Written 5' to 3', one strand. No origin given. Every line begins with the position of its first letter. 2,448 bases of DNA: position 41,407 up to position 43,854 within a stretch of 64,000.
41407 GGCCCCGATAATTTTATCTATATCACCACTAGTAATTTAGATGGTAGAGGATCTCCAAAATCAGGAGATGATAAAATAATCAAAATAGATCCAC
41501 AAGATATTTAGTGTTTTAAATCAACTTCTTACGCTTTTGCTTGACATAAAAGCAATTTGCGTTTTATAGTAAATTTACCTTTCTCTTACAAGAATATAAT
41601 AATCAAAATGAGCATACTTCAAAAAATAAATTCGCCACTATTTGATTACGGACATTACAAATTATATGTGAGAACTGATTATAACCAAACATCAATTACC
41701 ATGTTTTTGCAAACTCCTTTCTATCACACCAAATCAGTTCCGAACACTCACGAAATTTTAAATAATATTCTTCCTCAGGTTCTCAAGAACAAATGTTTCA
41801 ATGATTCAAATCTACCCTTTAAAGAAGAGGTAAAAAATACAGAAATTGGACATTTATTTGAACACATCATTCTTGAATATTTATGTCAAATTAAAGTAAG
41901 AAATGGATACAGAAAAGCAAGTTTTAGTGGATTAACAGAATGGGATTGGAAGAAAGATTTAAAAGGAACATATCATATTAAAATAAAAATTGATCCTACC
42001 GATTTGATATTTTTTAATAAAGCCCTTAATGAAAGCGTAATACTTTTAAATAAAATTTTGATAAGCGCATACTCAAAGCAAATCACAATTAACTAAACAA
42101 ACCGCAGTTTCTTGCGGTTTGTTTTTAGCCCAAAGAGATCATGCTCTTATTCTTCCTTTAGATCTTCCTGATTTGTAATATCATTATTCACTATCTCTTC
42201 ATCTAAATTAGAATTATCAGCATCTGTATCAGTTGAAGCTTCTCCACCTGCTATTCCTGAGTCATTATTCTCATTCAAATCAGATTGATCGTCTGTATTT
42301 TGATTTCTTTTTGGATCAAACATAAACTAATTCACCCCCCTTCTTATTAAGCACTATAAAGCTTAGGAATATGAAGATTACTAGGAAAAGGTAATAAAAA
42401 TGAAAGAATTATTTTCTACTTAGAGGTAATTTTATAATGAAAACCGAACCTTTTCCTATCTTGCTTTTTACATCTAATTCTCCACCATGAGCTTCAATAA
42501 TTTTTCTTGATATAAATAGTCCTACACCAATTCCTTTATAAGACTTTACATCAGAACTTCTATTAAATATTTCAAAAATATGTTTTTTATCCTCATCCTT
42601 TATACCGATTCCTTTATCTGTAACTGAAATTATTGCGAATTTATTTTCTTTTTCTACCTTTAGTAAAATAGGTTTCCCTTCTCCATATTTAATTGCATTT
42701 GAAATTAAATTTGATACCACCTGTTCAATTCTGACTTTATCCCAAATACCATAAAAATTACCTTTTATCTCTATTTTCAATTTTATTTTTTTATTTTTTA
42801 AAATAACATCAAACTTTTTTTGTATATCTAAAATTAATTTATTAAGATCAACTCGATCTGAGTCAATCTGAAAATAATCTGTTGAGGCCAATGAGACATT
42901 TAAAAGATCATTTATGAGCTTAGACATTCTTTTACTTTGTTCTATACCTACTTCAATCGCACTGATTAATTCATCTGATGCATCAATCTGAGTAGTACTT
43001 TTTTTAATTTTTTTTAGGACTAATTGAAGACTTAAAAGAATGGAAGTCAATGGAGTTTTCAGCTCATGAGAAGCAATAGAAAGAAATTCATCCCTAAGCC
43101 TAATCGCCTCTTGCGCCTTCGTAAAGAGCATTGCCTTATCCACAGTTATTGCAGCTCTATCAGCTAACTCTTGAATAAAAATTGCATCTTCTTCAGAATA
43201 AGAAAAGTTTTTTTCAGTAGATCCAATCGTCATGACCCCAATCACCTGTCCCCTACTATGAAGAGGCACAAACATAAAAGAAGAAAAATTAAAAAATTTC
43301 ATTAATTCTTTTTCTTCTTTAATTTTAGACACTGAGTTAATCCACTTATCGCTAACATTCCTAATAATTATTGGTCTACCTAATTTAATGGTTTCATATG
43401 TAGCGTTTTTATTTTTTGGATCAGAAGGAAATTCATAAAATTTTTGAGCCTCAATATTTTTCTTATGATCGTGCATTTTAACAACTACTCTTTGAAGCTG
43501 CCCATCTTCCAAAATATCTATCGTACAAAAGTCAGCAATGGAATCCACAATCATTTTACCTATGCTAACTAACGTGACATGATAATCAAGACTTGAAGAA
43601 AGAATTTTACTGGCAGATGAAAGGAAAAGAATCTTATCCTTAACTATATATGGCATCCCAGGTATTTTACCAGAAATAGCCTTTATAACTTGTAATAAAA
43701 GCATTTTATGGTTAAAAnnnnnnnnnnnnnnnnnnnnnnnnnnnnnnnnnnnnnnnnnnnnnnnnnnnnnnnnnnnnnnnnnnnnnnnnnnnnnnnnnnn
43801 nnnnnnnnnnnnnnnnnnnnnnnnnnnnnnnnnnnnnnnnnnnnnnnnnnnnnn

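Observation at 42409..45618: Two-component pair split by an opposite-strand aminotransferase-like gene lacking the conserved arginine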

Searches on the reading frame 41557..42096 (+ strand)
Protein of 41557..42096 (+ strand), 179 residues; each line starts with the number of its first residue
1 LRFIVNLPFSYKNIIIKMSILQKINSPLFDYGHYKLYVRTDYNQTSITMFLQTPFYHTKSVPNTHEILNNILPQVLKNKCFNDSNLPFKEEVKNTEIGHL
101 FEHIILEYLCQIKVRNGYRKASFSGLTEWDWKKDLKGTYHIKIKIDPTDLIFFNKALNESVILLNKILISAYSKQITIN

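Call 66: search_protein_families(library=pfam, proteins=[window:41557-42096:+], max_evalue=0.01)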
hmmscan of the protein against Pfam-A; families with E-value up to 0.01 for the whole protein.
window:41557-42096:+ (179 aa): 1 family
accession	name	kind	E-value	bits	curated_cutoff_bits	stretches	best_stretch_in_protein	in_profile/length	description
PF18921.5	Cyanophycin_syn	-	1.9e-07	31.5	27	1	49-120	4-77/115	Cyanophycin synthase-like N-terminal domain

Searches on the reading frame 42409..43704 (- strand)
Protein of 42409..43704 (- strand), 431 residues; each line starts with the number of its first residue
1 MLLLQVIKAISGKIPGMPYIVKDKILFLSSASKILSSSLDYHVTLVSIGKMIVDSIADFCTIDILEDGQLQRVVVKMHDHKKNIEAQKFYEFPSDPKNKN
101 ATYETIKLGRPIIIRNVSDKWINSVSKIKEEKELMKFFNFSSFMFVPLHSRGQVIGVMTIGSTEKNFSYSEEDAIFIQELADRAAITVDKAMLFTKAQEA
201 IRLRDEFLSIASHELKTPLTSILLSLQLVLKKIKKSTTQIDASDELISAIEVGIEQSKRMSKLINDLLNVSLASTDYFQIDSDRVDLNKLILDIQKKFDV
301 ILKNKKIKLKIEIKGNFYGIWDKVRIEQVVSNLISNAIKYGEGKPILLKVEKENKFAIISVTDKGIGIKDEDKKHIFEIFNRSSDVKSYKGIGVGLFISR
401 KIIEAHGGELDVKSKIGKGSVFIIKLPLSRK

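Call 3: search_protein_families(library=pfam, proteins=[window:42409-43704:-], max_evalue=1)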
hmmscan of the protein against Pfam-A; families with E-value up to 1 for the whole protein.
window:42409-43704:- (431 aa): 8 families
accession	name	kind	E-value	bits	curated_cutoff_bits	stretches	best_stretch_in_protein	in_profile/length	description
PF02518.31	HATPase_c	-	1.1e-27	97.1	26.4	1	322-429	2-110/111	Histidine kinase-, DNA gyrase B-, and HSP90-like ATPase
PF00512.31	HisKA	-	1.5e-13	51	26.9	1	204-271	2-61/66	His Kinase A (phospho-acceptor) domain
PF13185.12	GAF_2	-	4.8e-10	40.2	28.6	1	57-189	20-136/136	GAF domain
PF01590.32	GAF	-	9.2e-10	39.6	22.4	1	84-187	35-132/133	GAF domain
PF13492.12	GAF_3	-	6.8e-07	30.2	27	1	121-189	60-128/129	GAF domain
PF14501.12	HATPase_c_5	-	0.003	17.9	22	1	326-415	6-91/102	GHKL domain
PF13589.12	HATPase_c_3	-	0.0085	16.6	25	1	326-393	3-76/137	Histidine kinase-, DNA gyrase B-, and HSP90-like ATPase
PF13581.12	HATPase_c_2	-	0.014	15.9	27.4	1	325-404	31-110/127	Histidine kinase-like ATPase domain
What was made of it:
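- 42409..43656 (-): Soluble GAF-HisKA-HATPase_c sensor histidine kinase, 415 aa. The start is corrected from 43704 to 43656. Pfam: GAF_2 4.8e-10, HisKA 1.5e-13, HATPase_c 1.1e-27 (call 3).
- Checked: Gene 42409..43704(-) is a GAF-HisKA-HATPase_c histidine kinase (call 3).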

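Call 4: search_protein_families(library=ncbifam, proteins=[window:42409-43704:-], max_evalue=1)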
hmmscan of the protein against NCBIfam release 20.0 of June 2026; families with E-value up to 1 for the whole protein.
window:42409-43704:- (431 aa): 87 families (the best 25 are shown)
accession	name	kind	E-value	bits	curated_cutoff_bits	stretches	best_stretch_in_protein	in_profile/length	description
NF046044.1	PnpS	equivalog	3.1e-46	158.1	400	1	195-427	161-390/390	two-component system histidine kinase PnpS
NF033092.0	HK_WalK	equivalog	6.5e-45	153.8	725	1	195-428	363-594/594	cell wall metabolism sensor histidine kinase WalK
TIGR02966.1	phoR_proteo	equivalog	3.9e-44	151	334.2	1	195-425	105-332/333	phosphate regulon sensor histidine kinase PhoR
NF040691.1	MtrAB_MtrB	equivalog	1.3e-42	146.5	450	1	198-429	265-493/507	MtrAB system histidine kinase MtrB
NF047874.1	MASE3_PAS_HK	subfamily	1.2e-41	143.2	560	1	149-428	345-625/655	MASE3 domain-containing sensor histidine kinase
NF006800.0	PRK09303.1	equivalog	2.6e-41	141.9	342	1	198-430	145-379/383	histidine kinase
NF041735.1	hist_kin_RppB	equivalog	1.7e-40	139.2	400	1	205-427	217-438/438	two-component system sensor histidine kinase RppB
TIGR02956.1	TMAO_torS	equivalog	2e-40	138.8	676.5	1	195-430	455-684/967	TMAO reductase system sensor histidine kinase/response regulator TorS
NF041880.1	EPS_EpsF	equivalog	4.6e-37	127.7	900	1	199-427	269-492/492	response regulator EpsF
NF041947.1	LuxQ_Vibrio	equivalog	3.5e-36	124.4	1200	1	196-429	464-697/843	quorum-sensing autoinducer 2 sensor kinase/phosphatase LuxQ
NF045595.1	HK_scytonemin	equivalog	2.5e-35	122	865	1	184-429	397-636/637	scytonemin biosynthesis sensor histidine kinase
NF038297.2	hybrid_HK_HrmK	equivalog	2.3e-34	119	725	1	200-430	231-459/607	hybrid histidine kinase/response regulator HrmK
NF047465.1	hybrid_HK_LvrA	exception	1.8e-33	115.6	1200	1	193-428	191-422/819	hybrid histidine kinase/response regulator LvrA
NF033091.0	HK_VanS_ACDEFG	equivalog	2e-33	115.7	400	1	195-427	65-293/293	vancomycin resistance histidine kinase VanS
TIGR01386.1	cztS_silS_copS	subfamily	2.2e-33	116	292.55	1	196-427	233-457/457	heavy metal sensor histidine kinase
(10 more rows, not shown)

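Call 20: find_related_loci(query=window:42409-43656:-, collection=genome_contigs, flank=8000)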
Query window:42409-43656:- (415 aa) in genome_contigs; peptide patterns used: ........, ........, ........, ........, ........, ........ (x = any residue, [..] = any of these).
207 stretches matched a pattern; 18 encode a relative of the query (tblastn E <= 1e-3); 18 distinct loci.
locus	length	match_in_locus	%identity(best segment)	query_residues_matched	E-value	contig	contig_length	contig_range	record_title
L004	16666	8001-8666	33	191-415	3e-28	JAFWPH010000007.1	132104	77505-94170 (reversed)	MAG: Bacteroidaceae bacterium isolate RGIG5947 Sheep_Omasum-1__c150, whole genome shotgun sequence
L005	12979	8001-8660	33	191-413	8e-28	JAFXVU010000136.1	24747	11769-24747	MAG: Bacteroidaceae bacterium isolate RGIG6791 Sheep_Rumen-3__c771159, whole genome shotgun sequence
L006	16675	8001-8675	33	186-414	4e-27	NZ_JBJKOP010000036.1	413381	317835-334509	MAG: Caproicibacter sp. isolate Bin_3 S1Ck127_2024_flag_1_multi_187.9909_len_413381, whole genome shotgun sequence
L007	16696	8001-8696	32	179-414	4e-27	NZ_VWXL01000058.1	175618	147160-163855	Caproicibacter fermentans strain EA1 CAFE_58, whole genome shotgun sequence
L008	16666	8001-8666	33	191-415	7e-27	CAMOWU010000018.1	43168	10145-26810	MAG: uncultured Bacteroides sp. isolate SRR873601_bin.46_metaWRAP_v1.3_MAG genome assembly, contig: NODE_1790_length_431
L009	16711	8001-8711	31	181-414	1e-25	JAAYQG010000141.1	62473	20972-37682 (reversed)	MAG: Treponema sp. isolate AS22ysBPME_326 183346_AS22, whole genome shotgun sequence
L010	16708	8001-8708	29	180-412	2e-22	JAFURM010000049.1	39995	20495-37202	MAG: Bacteroides sp. isolate RGIG4759 Roe_deer_Rectum.Co__c1768687, whole genome shotgun sequence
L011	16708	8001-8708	29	180-414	3e-21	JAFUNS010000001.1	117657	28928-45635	MAG: Bacteroides sp. isolate RGIG4661 Roe_deer_Rectum-4__c9, whole genome shotgun sequence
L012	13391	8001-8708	29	180-414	4e-21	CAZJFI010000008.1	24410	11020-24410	MAG TPA_asm: uncultured Phocaeicola sp. isolate SRP315200_co1_196 genome assembly, contig: NODE_3373_length_24410_cov_25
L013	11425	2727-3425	30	180-412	7e-21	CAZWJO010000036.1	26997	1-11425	MAG TPA_asm: uncultured Sangeribacter sp. isolate SRP199465_co2_230 genome assembly, contig: NODE_4678_length_26997_cov_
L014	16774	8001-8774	28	151-406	9e-20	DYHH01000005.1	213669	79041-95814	MAG TPA_asm: Melioribacter roseus isolate BE2012_2_34_37 Afr_mines_BE2012_23_length_213669_cov_16_070248, whole genome s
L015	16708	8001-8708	25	175-412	1e-19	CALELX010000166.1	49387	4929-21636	MAG TPA_asm: uncultured Lachnospira sp. isolate SRR1747018_bin.70_CONCOCT_v1.1_MAG genome assembly, contig: ERZ808240.53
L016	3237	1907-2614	27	175-412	5e-19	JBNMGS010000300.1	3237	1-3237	MAG: Lachnospira sp. isolate CM_BacLac695.142 k141_565629_length_3237_cov_12.0000, whole genome shotgun sequence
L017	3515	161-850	29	180-411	3e-18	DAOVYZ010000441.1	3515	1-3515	MAG TPA_asm: Bacteroidales bacterium isolate CSMAG_1796 CSMAG_1796_k141_2467413_length_3515_cov_7.0000, whole genome sho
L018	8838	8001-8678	29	177-410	1e-16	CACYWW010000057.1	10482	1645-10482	MAG: uncultured Ruminococcus sp. isolate RUG12346 genome assembly, contig: RUG12346_asm_57, whole genome shotgun sequenc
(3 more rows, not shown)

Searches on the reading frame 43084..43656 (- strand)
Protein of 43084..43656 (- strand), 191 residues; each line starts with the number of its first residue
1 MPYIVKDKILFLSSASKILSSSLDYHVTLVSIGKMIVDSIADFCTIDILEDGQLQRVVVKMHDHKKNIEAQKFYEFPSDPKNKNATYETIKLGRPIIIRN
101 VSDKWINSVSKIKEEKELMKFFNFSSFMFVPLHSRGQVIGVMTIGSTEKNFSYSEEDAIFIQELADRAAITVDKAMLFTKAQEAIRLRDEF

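Call 59: find_homologous_proteins(query=window:43084-43656:-, max_evalue=0.00001)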
Query seq(191 aa) (191 aa): 1 proteins with E <= 0.00001 among 83 candidates.
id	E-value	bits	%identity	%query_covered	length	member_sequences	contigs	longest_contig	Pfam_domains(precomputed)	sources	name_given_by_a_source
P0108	4.2e-61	223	55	100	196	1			PF01590.33,PF13492.13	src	-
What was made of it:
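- Tried and rejected: The search with the GAF domain gave one hit (call 59).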
